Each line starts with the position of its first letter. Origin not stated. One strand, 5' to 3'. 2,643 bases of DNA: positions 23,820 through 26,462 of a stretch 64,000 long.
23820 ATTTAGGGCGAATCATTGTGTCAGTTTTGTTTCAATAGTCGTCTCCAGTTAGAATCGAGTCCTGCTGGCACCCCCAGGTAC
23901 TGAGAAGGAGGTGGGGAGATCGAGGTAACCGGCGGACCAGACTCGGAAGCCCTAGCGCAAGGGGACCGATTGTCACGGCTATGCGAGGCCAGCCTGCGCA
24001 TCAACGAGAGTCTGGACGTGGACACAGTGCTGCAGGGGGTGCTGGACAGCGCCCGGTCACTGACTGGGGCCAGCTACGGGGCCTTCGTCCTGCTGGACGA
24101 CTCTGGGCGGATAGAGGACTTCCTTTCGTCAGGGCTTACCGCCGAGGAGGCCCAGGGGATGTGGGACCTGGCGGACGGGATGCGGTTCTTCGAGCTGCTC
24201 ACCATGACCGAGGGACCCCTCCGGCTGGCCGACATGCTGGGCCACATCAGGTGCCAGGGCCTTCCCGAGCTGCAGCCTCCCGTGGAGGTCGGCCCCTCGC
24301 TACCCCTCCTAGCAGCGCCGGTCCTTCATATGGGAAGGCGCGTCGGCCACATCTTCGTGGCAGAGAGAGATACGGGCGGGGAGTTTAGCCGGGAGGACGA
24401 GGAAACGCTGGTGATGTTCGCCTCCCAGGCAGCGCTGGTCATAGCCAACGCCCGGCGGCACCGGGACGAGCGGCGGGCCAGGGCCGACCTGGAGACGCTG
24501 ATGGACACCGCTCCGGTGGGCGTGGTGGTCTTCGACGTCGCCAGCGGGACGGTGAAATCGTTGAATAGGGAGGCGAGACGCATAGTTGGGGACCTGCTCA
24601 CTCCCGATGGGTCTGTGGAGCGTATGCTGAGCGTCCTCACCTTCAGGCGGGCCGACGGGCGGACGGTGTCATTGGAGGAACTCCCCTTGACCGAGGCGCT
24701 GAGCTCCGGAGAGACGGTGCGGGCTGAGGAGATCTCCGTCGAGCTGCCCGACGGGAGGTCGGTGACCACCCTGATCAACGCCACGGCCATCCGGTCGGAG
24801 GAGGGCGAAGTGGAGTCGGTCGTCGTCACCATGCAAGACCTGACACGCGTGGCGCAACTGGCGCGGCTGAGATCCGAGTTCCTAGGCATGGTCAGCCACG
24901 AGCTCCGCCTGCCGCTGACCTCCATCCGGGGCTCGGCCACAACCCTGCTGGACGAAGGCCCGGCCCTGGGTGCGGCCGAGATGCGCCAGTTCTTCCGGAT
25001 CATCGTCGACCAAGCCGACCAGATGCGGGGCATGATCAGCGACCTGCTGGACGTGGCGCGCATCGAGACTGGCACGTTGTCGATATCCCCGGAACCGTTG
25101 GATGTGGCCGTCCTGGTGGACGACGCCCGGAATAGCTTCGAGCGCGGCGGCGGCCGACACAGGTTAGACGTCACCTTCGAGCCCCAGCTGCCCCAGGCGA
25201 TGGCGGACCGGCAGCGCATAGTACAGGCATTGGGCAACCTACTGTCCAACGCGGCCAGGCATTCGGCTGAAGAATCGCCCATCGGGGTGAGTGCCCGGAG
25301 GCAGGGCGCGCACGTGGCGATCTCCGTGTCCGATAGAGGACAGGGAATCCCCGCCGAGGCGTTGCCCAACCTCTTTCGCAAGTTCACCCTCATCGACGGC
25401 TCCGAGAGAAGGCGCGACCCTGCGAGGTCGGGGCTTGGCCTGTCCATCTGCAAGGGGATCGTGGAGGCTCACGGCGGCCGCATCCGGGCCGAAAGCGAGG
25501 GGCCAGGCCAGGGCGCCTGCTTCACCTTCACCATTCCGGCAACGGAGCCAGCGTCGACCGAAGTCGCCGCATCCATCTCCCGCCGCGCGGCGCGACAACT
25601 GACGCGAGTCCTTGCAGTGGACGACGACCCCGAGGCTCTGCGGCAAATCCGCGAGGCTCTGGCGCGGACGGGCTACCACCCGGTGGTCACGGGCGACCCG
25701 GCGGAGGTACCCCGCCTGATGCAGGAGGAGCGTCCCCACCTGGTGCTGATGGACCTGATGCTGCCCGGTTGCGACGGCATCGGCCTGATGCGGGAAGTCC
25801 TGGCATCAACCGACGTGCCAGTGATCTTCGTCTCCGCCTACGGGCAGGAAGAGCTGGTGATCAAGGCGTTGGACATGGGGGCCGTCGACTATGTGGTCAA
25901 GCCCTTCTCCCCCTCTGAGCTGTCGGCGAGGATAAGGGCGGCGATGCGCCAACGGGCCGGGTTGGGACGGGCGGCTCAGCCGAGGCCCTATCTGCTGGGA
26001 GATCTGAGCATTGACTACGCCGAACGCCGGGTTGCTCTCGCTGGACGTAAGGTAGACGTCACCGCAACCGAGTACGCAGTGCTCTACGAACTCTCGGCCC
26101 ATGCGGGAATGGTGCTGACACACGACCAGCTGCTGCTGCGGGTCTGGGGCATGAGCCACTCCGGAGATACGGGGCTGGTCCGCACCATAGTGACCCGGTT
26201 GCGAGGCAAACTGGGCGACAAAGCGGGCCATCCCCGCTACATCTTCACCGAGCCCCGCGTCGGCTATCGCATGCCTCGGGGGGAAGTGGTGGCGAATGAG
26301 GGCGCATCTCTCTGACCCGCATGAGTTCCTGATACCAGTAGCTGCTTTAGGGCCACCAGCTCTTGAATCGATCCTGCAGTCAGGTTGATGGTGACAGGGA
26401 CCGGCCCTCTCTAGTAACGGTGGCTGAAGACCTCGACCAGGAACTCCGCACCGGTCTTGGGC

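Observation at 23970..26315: A complete two-component system in one cytoplasmic polypeptide (sensor kinase + OmpR-type DNA-binding regulator)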

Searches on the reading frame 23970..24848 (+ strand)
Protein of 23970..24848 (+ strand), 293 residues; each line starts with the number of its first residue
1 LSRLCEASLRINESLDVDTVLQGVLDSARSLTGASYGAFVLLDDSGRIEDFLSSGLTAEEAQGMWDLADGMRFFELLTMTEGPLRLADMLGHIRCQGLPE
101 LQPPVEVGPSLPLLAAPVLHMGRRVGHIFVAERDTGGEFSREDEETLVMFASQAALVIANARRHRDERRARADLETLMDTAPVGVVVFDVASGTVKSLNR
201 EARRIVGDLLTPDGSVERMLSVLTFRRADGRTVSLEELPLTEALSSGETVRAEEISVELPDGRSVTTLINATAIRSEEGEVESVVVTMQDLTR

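Call 33: search_solved_structures(query=window:23970-24848:+, max_evalue=0.01, show_alignments=3)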
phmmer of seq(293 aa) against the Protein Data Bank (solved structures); distinct sequences matched with E-value up to 0.01: 5.
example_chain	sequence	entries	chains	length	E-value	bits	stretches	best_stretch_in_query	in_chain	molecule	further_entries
2y79_A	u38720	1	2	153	2.1e-14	56.8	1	16-165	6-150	REDOX SENSOR HISTIDINE KINASE RESPONSE REGULATOR DEVS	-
4ynr_A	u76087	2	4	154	3.6e-14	56.1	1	16-165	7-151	Redox sensor histidine kinase response regulator DevS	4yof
2w3d_A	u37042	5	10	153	4e-14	55.9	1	16-165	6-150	TWO COMPONENT SENSOR HISTIDINE KINASE DEVS (GAF FAMILY PROTEIN)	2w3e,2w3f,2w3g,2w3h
2y8h_A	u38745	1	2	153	5.5e-14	55.4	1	16-165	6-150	TWO COMPONENT SENSOR HISTIDINE KINASE DEVS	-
2vzw_A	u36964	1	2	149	1.1e-09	41.3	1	17-167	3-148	PROBABLE HISTIDINE KINASE RESPONSE REGULATOR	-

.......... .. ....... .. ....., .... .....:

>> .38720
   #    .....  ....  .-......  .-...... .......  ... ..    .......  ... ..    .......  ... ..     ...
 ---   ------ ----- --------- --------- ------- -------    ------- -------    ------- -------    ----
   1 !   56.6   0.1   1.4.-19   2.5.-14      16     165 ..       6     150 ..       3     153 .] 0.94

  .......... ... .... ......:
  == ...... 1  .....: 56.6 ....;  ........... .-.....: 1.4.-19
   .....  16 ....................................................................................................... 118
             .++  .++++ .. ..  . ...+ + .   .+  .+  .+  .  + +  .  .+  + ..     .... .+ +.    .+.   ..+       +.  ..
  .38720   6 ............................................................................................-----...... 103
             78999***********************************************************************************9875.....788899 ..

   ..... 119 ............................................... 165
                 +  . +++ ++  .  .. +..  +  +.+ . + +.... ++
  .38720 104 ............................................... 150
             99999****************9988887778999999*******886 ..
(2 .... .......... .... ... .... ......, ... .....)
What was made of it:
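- On DevS/DosT haem GAF sensor: E = 2e-14 over residues 16-165 (call 33).
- The GAF domain matches DevS and DosT GAF-A over its whole length (E = 2e-14, call 33).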

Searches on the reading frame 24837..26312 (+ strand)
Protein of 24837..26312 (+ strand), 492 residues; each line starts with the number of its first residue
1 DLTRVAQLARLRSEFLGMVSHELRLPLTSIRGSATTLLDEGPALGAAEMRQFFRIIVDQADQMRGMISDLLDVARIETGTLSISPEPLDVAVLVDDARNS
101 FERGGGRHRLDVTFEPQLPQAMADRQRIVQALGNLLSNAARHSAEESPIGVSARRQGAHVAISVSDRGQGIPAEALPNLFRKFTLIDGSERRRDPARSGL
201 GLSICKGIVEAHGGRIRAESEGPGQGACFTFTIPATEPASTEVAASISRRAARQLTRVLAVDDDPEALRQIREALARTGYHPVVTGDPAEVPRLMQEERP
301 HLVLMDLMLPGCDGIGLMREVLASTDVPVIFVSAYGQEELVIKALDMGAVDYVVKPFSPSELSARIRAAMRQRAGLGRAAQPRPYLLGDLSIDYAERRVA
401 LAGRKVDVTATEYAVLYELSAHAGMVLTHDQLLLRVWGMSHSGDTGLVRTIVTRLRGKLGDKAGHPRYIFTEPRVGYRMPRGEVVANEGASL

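Call 62: search_protein_representatives(protein=window:24837-26312:+)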
Query: 492 residues. Proteins with E-value up to 0.001 (for the whole library): 1734842; up to 1e-10: 971608; up to 1e-30: 94981. The best 150 are listed.
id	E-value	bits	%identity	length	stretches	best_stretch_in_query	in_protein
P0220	1.6e-181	620.9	64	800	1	1-489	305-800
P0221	3.1e-168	577.1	59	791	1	1-483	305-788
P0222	5.3e-168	576.4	59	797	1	1-484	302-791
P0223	3.3e-167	573.7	58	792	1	4-480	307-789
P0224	8.1e-156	536.2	54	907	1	1-481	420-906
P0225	1.1e-153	529.1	52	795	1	1-481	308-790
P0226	2.4e-153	528.0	54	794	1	1-483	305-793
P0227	1.3e-151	522.3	55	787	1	1-489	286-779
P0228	2.3e-149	514.9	54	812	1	2-484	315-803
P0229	1.4e-148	512.4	56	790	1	1-480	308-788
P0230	4.5e-144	497.5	51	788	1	1-480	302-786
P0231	1.7e-143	495.6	54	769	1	2-483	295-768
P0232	2.4e-143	495.1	53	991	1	1-481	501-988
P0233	2.2e-142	491.9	51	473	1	11-481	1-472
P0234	1.3e-141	489.4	59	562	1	63-484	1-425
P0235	1.2e-140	486.2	52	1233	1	8-481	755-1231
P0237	1.6e-140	485.8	52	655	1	10-481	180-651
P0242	5.5e-138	477.4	50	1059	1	1-482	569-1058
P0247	5.3e-137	474.2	49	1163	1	7-484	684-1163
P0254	1.1e-134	466.5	49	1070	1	7-481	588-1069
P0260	2.8e-132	458.6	49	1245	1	5-481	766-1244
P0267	9.0e-130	450.3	49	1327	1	6-481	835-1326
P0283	5.1e-124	431.4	48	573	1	1-481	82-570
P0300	2.4e-119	416.0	45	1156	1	1-480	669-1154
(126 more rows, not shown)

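Call 71: search_protein_families(library=pfam, proteins=[P0235, P0247, P0260, P0267, P0242, P0254, P0300, P0237, P0283], max_evalue=0.0001)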
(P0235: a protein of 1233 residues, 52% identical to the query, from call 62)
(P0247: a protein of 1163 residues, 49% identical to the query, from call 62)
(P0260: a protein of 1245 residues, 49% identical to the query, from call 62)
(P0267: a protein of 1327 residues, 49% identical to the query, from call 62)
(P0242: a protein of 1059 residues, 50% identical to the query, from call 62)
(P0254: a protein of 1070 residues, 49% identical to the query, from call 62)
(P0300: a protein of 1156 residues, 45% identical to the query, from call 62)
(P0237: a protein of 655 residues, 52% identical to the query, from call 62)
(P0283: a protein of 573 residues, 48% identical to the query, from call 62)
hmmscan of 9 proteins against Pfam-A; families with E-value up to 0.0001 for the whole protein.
P0235 (1233 aa): 11 families
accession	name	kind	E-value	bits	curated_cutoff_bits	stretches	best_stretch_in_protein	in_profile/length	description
PF13426.13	PAS_9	-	1.5e-37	128.4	27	3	524-618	3-103/103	PAS domain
PF08448.16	PAS_4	-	1.6e-33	115.7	23.1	2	395-502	1-110/110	PAS fold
PF00989.32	PAS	-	7.8e-29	100.4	22.6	1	390-497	2-113/113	PAS fold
PF00072.30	Response_reg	-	5.6e-28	97.8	30.2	1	1008-1117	1-111/111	Response regulator receiver domain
PF08447.18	PAS_3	-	2.2e-27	95.6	25.6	2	657-741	3-88/89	PAS fold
PF02518.31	HATPase_c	-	1.8e-26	93.1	26.4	1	871-982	2-110/111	Histidine kinase-, DNA gyrase B-, and HSP90-like ATPase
PF00486.34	Trans_reg_C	-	4e-21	75.3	26.2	1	1154-1229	2-77/77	Transcriptional regulatory protein, C terminal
PF00512.31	HisKA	-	2.9e-15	56.5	26.9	1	759-826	2-66/66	His Kinase A (phospho-acceptor) domain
PF13188.13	PAS_8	-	1.1e-13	51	21.8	1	512-558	1-48/65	PAS domain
PF00672.30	HAMP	-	1.1e-11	45.2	25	1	210-257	2-49/53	HAMP domain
PF13581.12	HATPase_c_2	-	2.5e-05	24.7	27.4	1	879-948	40-104/127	Histidine kinase-like ATPase domain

P0247 (1163 aa): 12 families
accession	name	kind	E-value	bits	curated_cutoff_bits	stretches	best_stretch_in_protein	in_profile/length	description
PF08448.16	PAS_4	-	6e-37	126.7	23.1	2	6-117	1-110/110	PAS fold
PF02518.31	HATPase_c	-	2.6e-27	95.9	26.4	1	801-912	2-110/111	Histidine kinase-, DNA gyrase B-, and HSP90-like ATPase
PF00072.30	Response_reg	-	2.7e-27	95.6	30.2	1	937-1046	1-111/111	Response regulator receiver domain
PF13426.13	PAS_9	-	5.6e-25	88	27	2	17-114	8-103/103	PAS domain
PF13185.12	GAF_2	-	1.1e-23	84.4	28.6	1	404-536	5-135/136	GAF domain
PF00486.34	Trans_reg_C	-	2e-20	73.1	26.2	1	1083-1158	2-77/77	Transcriptional regulatory protein, C terminal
PF00989.32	PAS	-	4.2e-19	69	22.6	2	562-675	2-113/113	PAS fold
PF08447.18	PAS_3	-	2.6e-16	60.1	25.6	1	587-671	3-88/89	PAS fold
PF00512.31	HisKA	-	8.6e-16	58.2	26.9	1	689-756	2-66/66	His Kinase A (phospho-acceptor) domain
PF01590.32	GAF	-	1.8e-12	48.4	22.4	1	404-533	3-130/133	GAF domain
PF13188.13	PAS_8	-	2.3e-08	34.1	21.8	0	561-619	1-55/65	PAS domain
PF13492.12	GAF_3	-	1.4e-06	29.2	27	0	405-533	4-124/129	GAF domain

P0260 (1245 aa): 13 families
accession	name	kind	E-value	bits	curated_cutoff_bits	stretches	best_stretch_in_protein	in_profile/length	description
PF14417.12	MEDS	-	1.6e-52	178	29.8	1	25-184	1-161/161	MEDS: MEthanogen/methylotroph, DcmR Sensory domain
PF02518.31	HATPase_c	-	6e-29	101.2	26.4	1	884-996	1-110/111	Histidine kinase-, DNA gyrase B-, and HSP90-like ATPase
PF00072.30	Response_reg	-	1.5e-28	99.7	30.2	1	1021-1130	1-111/111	Response regulator receiver domain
PF08447.18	PAS_3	-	1.7e-25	89.5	25.6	2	672-756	3-89/89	PAS fold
PF00486.34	Trans_reg_C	-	6.5e-21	74.6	26.2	1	1166-1242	1-77/77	Transcriptional regulatory protein, C terminal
PF00512.31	HisKA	-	1.4e-17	63.9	26.9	1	772-840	1-66/66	His Kinase A (phospho-acceptor) domain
PF13185.12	GAF_2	-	2.4e-17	63.8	28.6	1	362-499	2-135/136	GAF domain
PF08448.16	PAS_4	-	3.8e-15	56.5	23.1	0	670-763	17-109/110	PAS fold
PF13426.13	PAS_9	-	3.9e-15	56.4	27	1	672-761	15-103/103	PAS domain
PF00989.32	PAS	-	1.2e-14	54.7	22.6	1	672-759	25-113/113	PAS fold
PF01590.32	GAF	-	2.6e-08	34.9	22.4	1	368-499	6-133/133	GAF domain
PF13188.13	PAS_8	-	7.7e-07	29.2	21.8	0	514-567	2-54/65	PAS domain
PF13492.12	GAF_3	-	2.8e-06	28.2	27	1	448-501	75-129/129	GAF domain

P0267 (1327 aa): 12 families
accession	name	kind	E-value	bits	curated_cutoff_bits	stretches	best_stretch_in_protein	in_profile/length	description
PF00989.32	PAS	-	2e-75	250.5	22.6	5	583-690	5-113/113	PAS fold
PF08448.16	PAS_4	-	2.4e-74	247.1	23.1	6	81-188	4-110/110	PAS fold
PF13426.13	PAS_9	-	1.4e-68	228.1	27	3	590-692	2-103/103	PAS domain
PF13188.13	PAS_8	-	1.1e-34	117.6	21.8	2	72-118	1-48/65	PAS domain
PF08447.18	PAS_3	-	2.4e-30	105.1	25.6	2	354-437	3-88/89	PAS fold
PF00072.30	Response_reg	-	3e-28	98.7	30.2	1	1103-1212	1-111/111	Response regulator receiver domain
PF02518.31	HATPase_c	-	2e-26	93.1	26.4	1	952-1062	2-109/111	Histidine kinase-, DNA gyrase B-, and HSP90-like ATPase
PF00486.34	Trans_reg_C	-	4.9e-22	78.2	26.2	1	1248-1324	1-77/77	Transcriptional regulatory protein, C terminal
PF00512.31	HisKA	-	1.6e-17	63.7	26.9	1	841-907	2-66/66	His Kinase A (phospho-acceptor) domain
PF24820.1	Diguanyl_cycl_sensor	-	5.8e-14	52.4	28.1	1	85-151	9-74/109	Diguanylate cyclase-like sensor domain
PF12860.13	PAS_7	-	2e-11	44.5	27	0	209-255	6-53/115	PAS fold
PF13596.12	PAS_10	-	4.8e-09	37.3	22.1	0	211-271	12-71/106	PAS domain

P0242 (1059 aa): 11 families
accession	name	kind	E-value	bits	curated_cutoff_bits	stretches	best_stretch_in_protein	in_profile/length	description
PF02518.31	HATPase_c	-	4.3e-29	101.6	26.4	1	692-802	2-109/111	Histidine kinase-, DNA gyrase B-, and HSP90-like ATPase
PF00072.30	Response_reg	-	1.1e-28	100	30.2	1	834-942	1-110/111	Response regulator receiver domain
PF13426.13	PAS_9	-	1.2e-26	93.4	27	3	462-571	2-102/103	PAS domain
PF08448.16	PAS_4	-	2.2e-26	92.7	23.1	2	325-441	1-110/110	PAS fold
PF00989.32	PAS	-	8.2e-26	90.7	22.6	3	187-297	2-113/113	PAS fold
PF00486.34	Trans_reg_C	-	6.6e-21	74.6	26.2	1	980-1055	2-77/77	Transcriptional regulatory protein, C terminal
PF08447.18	PAS_3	-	2.9e-19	69.6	25.6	1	208-281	1-75/89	PAS fold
PF00512.31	HisKA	-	1.1e-18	67.4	26.9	1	580-647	2-66/66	His Kinase A (phospho-acceptor) domain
PF13185.12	GAF_2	-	6.3e-18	65.7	28.6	1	14-151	3-135/136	GAF domain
PF13188.13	PAS_8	-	2.3e-17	62.6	21.8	1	319-373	1-54/65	PAS domain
PF01590.32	GAF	-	2.5e-13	51.1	22.4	1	16-151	3-133/133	GAF domain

P0254 (1070 aa): 10 families
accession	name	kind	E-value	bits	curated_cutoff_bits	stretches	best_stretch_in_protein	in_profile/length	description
PF08448.16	PAS_4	-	5.6e-37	126.8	23.1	2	122-229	1-110/110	PAS fold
PF00072.30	Response_reg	-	6.3e-30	104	30.2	1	846-954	1-110/111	Response regulator receiver domain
PF02518.31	HATPase_c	-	5.3e-29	101.3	26.4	1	705-816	2-110/111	Histidine kinase-, DNA gyrase B-, and HSP90-like ATPase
PF00486.34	Trans_reg_C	-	1.4e-22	80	26.2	1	991-1067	1-77/77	Transcriptional regulatory protein, C terminal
PF13426.13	PAS_9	-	3.7e-20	72.6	27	2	126-226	1-103/103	PAS domain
PF00989.32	PAS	-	1.9e-17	63.7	22.6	1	118-224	3-113/113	PAS fold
PF00512.31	HisKA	-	3.8e-17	62.5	26.9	1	593-660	2-66/66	His Kinase A (phospho-acceptor) domain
PF14417.12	MEDS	-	2.7e-15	57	29.8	1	3-72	90-161/161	MEDS: MEthanogen/methylotroph, DcmR Sensory domain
PF08447.18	PAS_3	-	4.1e-13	49.8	25.6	1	366-443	2-82/89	PAS fold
PF13188.13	PAS_8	-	8.8e-09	35.4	21.8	1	118-157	3-43/65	PAS domain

P0300 (1156 aa): 10 families
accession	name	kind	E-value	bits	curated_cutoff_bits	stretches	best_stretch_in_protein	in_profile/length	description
PF13426.13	PAS_9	-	1.4e-36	125.3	27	3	427-529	3-103/103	PAS domain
PF00989.32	PAS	-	3.7e-34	117.6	22.6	3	282-377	2-98/113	PAS fold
PF08448.16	PAS_4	-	5.4e-31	107.5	23.1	3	287-397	1-110/110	PAS fold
PF02518.31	HATPase_c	-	3.8e-30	105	26.4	1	792-899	2-107/111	Histidine kinase-, DNA gyrase B-, and HSP90-like ATPase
PF00072.30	Response_reg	-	4.1e-29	101.4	30.2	1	932-1041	1-111/111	Response regulator receiver domain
PF00486.34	Trans_reg_C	-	3.4e-23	82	26.2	1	1077-1153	1-77/77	Transcriptional regulatory protein, C terminal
PF14417.12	MEDS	-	3.4e-21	76.2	29.8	1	3-136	27-161/161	MEDS: MEthanogen/methylotroph, DcmR Sensory domain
PF00512.31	HisKA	-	1.1e-17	64.2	26.9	1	680-747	2-66/66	His Kinase A (phospho-acceptor) domain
PF13188.13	PAS_8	-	1.2e-17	63.6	21.8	1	551-611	1-59/65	PAS domain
PF08447.18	PAS_3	-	2.8e-11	44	25.6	0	311-377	9-77/89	PAS fold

P0237 (655 aa): 6 families
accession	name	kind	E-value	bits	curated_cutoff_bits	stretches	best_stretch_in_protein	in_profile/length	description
PF00072.30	Response_reg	-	2.7e-23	82.7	30.2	1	428-537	1-111/111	Response regulator receiver domain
PF02518.31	HATPase_c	-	3.7e-22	79.3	26.4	1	294-404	2-109/111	Histidine kinase-, DNA gyrase B-, and HSP90-like ATPase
PF00486.34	Trans_reg_C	-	6.1e-21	74.7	26.2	1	573-649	1-77/77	Transcriptional regulatory protein, C terminal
PF00512.31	HisKA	-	2.5e-19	69.5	26.9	1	181-249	1-66/66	His Kinase A (phospho-acceptor) domain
PF01590.32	GAF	-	2.9e-07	31.5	22.4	1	31-169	2-133/133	GAF domain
PF13185.12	GAF_2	-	1.3e-06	29.1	28.6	1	31-169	4-135/136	GAF domain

P0283 (573 aa): 4 families
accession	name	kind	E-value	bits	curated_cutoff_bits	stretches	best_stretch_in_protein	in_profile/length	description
PF00486.34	Trans_reg_C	-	3.5e-24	85.1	26.2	1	492-568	1-77/77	Transcriptional regulatory protein, C terminal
PF02518.31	HATPase_c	-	8.7e-24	84.6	26.4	1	205-316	2-109/111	Histidine kinase-, DNA gyrase B-, and HSP90-like ATPase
PF00072.30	Response_reg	-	3.4e-16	59.8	30.2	1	347-456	1-111/111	Response regulator receiver domain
PF00512.31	HisKA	-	6.4e-09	36.2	26.9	1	93-159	2-65/66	His Kinase A (phospho-acceptor) domain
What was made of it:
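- Nine sampled distant relatives all keep the core behind PAS, GAF, MEDS or HAMP sensors (call 71).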
